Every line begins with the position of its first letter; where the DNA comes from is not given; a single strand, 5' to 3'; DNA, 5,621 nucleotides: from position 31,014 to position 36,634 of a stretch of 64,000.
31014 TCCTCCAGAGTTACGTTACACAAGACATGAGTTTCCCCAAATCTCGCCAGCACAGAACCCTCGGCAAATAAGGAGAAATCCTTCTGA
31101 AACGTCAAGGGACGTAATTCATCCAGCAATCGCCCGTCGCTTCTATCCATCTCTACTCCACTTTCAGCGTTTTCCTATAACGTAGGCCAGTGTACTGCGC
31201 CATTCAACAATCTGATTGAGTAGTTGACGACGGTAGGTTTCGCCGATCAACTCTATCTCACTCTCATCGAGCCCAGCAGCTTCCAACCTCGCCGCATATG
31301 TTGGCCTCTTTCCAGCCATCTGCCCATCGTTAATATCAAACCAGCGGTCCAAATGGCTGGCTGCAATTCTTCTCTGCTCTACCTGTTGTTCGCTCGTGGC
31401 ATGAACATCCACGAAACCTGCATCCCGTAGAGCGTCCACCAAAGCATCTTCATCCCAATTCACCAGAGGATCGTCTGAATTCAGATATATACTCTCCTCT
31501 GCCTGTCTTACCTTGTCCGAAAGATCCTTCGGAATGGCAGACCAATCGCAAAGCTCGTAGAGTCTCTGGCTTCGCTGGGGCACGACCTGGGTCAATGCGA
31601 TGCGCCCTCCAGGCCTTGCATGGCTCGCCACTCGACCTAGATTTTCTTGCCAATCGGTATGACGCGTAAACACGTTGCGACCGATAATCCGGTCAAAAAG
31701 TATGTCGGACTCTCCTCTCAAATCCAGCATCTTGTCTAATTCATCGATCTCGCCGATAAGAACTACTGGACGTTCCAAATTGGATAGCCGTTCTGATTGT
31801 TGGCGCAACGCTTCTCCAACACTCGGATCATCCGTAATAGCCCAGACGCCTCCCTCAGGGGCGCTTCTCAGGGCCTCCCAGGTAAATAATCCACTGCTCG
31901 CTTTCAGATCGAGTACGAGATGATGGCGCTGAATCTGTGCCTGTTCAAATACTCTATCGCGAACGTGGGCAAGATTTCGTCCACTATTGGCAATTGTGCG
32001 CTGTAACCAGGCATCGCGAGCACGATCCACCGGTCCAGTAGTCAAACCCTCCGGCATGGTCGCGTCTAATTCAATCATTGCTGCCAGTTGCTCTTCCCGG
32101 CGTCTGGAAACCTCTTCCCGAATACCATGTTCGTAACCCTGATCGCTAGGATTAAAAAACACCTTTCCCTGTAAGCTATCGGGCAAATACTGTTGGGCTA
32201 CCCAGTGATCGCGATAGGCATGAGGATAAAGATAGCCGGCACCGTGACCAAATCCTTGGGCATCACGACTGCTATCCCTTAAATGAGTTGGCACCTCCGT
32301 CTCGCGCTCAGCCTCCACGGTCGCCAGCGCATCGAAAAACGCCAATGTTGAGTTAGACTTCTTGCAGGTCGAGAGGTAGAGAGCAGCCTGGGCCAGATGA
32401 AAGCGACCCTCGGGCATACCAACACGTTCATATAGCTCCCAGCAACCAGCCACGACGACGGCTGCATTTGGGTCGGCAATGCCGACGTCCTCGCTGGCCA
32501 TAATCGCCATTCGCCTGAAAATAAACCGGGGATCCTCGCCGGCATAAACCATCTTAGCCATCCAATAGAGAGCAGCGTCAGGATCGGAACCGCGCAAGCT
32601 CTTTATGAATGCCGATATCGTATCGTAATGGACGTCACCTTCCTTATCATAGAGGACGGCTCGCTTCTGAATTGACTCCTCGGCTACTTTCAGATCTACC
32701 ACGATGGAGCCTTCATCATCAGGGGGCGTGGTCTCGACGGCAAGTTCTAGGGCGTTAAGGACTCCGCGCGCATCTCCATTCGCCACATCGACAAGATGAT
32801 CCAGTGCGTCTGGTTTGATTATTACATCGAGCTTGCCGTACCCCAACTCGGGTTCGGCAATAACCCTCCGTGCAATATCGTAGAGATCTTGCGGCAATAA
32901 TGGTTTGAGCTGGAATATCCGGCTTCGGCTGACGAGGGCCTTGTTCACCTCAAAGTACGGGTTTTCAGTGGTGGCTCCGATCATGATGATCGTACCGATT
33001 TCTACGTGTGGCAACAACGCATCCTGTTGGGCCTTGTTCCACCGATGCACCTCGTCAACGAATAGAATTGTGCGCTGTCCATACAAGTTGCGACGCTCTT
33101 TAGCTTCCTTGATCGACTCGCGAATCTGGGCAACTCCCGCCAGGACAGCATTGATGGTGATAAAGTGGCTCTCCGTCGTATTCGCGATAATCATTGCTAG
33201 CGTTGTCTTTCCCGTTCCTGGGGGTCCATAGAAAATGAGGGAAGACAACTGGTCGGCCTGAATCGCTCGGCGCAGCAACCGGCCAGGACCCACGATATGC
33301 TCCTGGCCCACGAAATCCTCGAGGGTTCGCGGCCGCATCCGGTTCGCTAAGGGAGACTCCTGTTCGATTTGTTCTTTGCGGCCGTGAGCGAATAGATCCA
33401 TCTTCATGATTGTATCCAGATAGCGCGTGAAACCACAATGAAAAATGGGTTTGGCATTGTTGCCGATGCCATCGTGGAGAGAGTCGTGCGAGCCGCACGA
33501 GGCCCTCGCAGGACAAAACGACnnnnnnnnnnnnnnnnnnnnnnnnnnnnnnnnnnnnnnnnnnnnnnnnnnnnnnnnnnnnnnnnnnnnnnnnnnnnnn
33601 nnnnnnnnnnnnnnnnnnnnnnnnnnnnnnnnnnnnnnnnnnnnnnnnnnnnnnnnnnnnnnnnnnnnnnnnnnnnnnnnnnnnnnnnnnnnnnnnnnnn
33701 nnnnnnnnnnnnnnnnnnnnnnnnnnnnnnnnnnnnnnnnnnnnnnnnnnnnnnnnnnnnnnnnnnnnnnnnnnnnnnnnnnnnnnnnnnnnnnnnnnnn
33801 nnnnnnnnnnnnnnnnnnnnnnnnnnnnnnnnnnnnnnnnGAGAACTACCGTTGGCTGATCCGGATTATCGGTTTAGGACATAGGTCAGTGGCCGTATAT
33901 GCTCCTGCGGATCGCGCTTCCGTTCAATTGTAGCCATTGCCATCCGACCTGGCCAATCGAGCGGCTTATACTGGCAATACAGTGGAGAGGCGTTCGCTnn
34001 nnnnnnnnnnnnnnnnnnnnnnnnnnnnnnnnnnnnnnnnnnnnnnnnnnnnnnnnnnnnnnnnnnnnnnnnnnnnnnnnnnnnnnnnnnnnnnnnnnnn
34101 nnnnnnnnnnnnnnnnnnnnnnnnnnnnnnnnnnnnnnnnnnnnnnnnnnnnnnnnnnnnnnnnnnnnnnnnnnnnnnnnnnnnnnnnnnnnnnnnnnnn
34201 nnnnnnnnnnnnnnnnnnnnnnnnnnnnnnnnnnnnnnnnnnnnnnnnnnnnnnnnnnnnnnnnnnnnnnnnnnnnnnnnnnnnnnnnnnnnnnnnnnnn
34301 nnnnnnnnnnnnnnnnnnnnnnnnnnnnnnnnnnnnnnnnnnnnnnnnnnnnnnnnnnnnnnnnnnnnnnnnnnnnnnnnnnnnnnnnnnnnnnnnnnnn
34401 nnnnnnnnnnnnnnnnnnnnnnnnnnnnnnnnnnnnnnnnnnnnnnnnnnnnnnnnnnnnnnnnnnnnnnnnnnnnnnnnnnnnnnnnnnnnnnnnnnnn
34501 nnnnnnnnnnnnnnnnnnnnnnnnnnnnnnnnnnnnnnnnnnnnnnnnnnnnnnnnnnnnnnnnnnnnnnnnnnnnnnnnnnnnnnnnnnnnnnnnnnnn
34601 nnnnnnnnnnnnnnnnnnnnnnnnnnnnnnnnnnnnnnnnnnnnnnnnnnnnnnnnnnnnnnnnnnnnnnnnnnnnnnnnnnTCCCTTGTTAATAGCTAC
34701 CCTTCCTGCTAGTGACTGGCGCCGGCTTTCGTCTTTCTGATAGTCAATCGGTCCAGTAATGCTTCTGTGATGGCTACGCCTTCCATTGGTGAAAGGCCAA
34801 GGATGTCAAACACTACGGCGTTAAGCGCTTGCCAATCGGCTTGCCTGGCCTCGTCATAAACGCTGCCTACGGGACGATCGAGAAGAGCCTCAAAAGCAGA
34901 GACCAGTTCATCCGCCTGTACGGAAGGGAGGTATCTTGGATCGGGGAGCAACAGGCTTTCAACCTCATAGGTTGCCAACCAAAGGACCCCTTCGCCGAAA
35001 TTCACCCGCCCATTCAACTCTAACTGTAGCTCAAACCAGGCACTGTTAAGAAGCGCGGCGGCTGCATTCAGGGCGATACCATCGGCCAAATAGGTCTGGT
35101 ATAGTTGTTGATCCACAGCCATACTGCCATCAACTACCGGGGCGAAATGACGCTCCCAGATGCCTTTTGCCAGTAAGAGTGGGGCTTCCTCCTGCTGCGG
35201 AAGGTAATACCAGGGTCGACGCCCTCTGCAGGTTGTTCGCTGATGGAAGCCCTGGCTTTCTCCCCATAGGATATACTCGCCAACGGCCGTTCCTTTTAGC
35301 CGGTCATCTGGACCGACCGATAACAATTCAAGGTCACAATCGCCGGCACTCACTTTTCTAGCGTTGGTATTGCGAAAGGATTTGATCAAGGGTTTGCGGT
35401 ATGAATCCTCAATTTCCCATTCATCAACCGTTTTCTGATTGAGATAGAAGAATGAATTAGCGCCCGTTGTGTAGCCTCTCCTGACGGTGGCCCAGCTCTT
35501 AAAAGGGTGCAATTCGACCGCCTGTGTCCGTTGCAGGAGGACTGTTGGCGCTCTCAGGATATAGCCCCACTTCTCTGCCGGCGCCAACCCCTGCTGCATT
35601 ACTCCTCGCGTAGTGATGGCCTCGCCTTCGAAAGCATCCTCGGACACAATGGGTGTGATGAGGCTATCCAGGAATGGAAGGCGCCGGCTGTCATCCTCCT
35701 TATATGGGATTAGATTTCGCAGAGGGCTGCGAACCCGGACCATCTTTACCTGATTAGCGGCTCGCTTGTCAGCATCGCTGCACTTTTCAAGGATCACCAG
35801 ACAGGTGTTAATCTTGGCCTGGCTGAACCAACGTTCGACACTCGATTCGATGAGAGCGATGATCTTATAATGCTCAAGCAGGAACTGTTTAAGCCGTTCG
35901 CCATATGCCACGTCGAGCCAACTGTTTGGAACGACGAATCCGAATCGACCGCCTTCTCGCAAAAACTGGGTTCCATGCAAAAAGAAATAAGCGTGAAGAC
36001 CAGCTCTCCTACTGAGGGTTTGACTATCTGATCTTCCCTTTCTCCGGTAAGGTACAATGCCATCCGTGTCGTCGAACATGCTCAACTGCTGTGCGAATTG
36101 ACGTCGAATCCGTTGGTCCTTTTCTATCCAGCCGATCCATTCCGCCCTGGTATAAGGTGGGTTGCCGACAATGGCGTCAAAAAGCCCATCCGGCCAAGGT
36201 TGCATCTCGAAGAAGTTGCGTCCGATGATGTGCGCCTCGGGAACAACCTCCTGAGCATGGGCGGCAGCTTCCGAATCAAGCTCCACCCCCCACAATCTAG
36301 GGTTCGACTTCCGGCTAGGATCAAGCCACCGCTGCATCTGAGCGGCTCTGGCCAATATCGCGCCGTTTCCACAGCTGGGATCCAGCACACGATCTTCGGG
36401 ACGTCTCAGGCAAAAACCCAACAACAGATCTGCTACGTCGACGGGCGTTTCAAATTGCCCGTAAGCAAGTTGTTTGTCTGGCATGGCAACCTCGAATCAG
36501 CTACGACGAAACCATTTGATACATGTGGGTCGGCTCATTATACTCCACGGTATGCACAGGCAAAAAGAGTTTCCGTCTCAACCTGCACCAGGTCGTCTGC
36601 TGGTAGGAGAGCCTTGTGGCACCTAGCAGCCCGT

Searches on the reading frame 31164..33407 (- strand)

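Call 67: search_protein_families(library=pfam, proteins=[window:31164-33407:-], max_evalue=0.00001)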
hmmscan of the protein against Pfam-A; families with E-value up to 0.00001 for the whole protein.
window:31164-33407:- (747 aa): 6 families
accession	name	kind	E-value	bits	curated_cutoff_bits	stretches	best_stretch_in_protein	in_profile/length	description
PF12002.13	MgsA_C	-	1.1e-61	208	27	1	273-435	1-165/167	MgsA AAA+ ATPase C terminal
PF16193.11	AAA_assoc_2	-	6.1e-28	97.3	34.3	1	193-272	3-81/81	AAA C-terminal domain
PF00004.35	AAA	-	1.2e-17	65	21.2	1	57-164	1-125/131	ATPase family associated with various cellular activities (AAA)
PF05496.18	RuvB_N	-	7.3e-15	55.5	27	1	24-145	1-119/159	Holliday junction DNA helicase RuvB P-loop domain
PF13173.12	AAA_14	-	1.9e-06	28.3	27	1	57-170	5-123/129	AAA domain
PF20720.3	nSTAND3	-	6.2e-06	26.4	27.2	0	55-119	18-73/155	Novel STAND NTPase 3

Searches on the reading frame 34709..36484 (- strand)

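Call 67: search_protein_families(library=pfam, proteins=[window:34709-36484:-], max_evalue=0.00001)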
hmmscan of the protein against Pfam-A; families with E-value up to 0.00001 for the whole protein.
window:34709-36484:- (591 aa): 3 families
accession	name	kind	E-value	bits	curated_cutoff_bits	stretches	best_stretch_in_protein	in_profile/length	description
PF07669.17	Eco57I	-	3.5e-16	60.2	25.3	1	97-218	70-169/171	Eco57I restriction-modification methylase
PF02384.22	N6_Mtase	-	2.3e-13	50.6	20.4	1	8-249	25-244/311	N-6 DNA Methylase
PF01170.24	UPF0020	-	8.2e-06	26.1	22.3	0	19-114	18-134/197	RMKL-like, methyltransferase domain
